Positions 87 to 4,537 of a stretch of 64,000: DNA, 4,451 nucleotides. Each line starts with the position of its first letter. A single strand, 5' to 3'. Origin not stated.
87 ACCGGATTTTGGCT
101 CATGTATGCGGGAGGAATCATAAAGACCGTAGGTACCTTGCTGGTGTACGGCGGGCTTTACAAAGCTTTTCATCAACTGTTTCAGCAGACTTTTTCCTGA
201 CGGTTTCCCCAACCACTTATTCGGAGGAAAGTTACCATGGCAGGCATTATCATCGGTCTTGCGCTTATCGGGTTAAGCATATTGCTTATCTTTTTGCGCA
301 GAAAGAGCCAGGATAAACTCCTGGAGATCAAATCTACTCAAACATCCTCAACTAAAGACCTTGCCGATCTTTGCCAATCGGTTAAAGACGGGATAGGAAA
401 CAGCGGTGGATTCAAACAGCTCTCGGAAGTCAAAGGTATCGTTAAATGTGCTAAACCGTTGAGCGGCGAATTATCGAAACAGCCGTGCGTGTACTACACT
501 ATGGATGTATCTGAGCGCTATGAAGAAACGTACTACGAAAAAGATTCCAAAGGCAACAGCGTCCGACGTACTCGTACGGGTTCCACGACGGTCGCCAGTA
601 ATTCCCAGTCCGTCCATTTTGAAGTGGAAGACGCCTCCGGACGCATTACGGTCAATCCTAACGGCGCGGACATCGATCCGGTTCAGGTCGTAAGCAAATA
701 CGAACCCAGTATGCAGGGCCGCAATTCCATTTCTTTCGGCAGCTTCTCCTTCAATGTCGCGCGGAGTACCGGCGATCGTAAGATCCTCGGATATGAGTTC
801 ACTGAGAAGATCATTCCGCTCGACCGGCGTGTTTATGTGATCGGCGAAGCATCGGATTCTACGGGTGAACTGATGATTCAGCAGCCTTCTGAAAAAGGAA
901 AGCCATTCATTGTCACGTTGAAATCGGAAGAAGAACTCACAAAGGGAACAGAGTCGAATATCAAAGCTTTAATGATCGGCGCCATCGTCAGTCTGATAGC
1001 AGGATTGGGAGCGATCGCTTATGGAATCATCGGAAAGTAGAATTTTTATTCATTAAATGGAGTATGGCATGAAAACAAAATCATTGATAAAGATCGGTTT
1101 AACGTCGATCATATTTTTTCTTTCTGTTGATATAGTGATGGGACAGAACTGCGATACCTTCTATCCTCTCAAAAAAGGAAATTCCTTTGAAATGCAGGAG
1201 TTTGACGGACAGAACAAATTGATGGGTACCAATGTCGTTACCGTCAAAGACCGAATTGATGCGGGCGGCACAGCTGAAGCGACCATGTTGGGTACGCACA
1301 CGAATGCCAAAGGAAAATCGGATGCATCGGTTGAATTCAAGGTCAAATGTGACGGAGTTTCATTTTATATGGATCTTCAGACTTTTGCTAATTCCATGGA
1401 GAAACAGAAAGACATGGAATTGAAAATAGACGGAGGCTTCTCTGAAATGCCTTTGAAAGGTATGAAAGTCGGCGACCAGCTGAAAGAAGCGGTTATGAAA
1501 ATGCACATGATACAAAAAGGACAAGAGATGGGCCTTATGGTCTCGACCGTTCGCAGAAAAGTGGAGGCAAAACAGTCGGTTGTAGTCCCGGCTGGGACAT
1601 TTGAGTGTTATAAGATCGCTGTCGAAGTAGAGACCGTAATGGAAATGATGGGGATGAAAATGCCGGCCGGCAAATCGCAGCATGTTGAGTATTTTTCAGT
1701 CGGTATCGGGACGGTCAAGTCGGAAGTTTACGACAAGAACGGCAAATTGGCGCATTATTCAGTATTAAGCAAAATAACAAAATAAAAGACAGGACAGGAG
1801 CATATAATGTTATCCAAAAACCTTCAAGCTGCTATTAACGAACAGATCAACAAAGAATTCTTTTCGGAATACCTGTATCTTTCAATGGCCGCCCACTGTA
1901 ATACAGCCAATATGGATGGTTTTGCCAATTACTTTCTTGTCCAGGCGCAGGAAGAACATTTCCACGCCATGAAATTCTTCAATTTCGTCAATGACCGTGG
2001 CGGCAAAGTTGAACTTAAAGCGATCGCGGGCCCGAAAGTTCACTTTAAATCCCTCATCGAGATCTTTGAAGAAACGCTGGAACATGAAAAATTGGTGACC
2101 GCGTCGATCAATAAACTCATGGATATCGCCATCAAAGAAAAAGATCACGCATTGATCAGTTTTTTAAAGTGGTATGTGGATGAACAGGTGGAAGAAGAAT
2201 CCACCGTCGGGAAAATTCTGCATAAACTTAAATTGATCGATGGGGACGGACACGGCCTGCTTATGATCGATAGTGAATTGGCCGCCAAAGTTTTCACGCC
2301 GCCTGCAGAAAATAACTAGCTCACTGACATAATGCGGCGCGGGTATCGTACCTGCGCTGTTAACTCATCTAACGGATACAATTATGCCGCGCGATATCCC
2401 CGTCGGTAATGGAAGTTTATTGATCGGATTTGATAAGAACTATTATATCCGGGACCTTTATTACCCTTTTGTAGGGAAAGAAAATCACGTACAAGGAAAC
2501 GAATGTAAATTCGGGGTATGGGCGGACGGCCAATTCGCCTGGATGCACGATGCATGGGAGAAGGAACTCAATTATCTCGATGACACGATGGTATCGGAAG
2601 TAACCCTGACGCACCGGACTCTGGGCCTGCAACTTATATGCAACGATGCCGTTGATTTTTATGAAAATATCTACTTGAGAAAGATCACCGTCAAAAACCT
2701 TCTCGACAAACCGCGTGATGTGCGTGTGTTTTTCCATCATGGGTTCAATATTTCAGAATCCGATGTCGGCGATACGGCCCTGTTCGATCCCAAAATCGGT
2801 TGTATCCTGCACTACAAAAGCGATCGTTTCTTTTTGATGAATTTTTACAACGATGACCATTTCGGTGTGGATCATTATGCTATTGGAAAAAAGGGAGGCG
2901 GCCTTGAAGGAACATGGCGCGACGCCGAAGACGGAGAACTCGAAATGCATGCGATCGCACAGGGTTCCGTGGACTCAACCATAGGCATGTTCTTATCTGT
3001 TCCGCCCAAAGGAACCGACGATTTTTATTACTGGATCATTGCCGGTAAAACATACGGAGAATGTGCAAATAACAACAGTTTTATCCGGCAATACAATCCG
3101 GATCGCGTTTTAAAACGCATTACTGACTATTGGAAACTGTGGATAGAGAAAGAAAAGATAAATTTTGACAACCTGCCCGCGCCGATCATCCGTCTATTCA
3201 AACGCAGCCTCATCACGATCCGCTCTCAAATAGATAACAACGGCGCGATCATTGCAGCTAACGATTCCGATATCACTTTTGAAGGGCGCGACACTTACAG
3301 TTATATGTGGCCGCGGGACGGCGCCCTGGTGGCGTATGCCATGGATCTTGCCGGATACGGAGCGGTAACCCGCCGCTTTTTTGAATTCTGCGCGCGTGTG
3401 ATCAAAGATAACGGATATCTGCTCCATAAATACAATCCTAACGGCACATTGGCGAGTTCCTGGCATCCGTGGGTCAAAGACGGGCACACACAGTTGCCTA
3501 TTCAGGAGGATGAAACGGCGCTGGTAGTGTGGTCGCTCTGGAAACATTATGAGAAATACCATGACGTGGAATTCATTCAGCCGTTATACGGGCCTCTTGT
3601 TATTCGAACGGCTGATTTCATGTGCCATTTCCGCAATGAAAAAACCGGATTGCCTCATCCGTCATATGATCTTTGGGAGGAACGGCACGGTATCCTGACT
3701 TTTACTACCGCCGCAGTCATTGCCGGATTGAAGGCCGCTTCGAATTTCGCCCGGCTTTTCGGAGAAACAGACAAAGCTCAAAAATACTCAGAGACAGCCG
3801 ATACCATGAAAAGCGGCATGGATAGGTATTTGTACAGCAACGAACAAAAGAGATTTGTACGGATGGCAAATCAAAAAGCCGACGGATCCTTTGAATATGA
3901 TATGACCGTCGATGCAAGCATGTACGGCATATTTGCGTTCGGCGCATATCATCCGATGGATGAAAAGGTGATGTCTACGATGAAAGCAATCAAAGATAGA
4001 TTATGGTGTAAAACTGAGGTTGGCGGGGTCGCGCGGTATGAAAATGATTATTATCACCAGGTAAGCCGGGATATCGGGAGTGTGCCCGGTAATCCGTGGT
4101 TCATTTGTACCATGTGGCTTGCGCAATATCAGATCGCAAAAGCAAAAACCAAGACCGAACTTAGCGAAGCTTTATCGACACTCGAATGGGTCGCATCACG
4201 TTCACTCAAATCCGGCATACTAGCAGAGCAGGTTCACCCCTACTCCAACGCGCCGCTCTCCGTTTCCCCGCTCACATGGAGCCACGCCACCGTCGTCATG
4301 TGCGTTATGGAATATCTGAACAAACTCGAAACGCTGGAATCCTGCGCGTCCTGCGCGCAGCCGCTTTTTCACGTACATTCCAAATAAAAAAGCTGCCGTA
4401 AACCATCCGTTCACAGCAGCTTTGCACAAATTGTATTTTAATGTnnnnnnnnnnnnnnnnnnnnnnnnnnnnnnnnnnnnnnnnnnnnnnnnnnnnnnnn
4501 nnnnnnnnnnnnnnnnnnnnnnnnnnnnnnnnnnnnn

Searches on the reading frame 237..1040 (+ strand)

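Call 63: search_protein_families(library=pfam, proteins=[window:237-1040:+], max_evalue=0.0001)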
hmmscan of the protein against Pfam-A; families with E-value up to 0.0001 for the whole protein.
window:237-1040:+ (267 aa): 1 family
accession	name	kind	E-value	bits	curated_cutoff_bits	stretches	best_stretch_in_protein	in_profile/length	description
PF12483.13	GIDE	-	2.7e-41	141.1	23.6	1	97-257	2-157/160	E3 Ubiquitin ligase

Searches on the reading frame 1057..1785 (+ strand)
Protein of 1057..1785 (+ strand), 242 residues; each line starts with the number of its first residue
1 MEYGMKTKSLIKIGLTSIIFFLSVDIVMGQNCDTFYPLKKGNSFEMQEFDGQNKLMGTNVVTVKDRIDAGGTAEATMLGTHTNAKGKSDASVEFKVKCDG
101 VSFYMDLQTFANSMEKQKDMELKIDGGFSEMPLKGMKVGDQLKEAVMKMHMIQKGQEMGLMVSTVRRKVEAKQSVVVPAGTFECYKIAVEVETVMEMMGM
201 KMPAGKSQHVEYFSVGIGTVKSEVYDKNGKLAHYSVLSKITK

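Call 63: search_protein_families(library=pfam, proteins=[window:1057-1785:+], max_evalue=0.0001)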
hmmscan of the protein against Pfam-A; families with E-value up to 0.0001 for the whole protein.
window:1057-1785:+ (242 aa): 1 family
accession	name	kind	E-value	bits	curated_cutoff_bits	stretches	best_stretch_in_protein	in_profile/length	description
PF21347.3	DUF3108_like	-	2e-38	132.7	27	1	39-237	1-199/199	DUF3108-like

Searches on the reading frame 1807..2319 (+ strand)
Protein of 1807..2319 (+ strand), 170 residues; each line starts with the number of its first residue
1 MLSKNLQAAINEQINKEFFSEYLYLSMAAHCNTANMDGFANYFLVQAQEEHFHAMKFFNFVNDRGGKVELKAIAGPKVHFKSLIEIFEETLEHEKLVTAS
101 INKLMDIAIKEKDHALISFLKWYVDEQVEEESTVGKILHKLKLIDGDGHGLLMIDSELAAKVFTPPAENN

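Call 63: search_protein_families(library=pfam, proteins=[window:1807-2319:+], max_evalue=0.0001)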
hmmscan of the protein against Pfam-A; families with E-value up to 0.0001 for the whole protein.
window:1807-2319:+ (170 aa): 2 families
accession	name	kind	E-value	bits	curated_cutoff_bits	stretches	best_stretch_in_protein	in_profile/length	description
PF00210.30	Ferritin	-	3.1e-44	150.8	24.5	1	8-144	2-142/142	Ferritin-like domain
PF02915.23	Rubrerythrin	-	1.6e-05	25.7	22.8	1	14-124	7-108/137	Rubrerythrin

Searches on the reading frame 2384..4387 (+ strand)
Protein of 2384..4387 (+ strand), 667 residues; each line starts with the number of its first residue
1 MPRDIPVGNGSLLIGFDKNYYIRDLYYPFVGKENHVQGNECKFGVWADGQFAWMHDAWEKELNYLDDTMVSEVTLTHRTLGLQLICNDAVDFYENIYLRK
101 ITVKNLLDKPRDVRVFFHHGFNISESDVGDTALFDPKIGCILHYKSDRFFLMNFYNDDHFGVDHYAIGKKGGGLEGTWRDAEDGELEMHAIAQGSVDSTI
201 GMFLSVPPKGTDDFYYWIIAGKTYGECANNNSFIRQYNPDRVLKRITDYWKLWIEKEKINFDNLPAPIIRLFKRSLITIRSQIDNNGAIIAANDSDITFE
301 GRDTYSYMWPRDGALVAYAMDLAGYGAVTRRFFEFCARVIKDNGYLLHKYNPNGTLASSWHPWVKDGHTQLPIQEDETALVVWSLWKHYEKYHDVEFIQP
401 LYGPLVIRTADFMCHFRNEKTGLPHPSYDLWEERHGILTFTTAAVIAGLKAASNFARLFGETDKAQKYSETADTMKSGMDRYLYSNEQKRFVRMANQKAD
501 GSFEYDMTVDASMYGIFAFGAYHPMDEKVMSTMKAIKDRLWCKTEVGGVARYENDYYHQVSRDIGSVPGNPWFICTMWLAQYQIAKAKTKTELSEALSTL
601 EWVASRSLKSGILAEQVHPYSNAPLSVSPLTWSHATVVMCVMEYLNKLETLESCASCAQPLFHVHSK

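Call 63: search_protein_families(library=pfam, proteins=[window:2384-4387:+], max_evalue=0.0001)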
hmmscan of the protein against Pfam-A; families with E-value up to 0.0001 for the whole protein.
window:2384-4387:+ (667 aa): 2 families
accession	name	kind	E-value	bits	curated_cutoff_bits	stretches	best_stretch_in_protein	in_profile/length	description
PF00723.27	Glyco_hydro_15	-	1.9e-31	109.9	22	1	276-640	11-425/427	Glycosyl hydrolases family 15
PF22422.2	MGH1-like_GH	-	2e-08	34.6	27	1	441-577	175-302/356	Mannosylglycerate hydrolase MGH1-like glycoside hydrolase domain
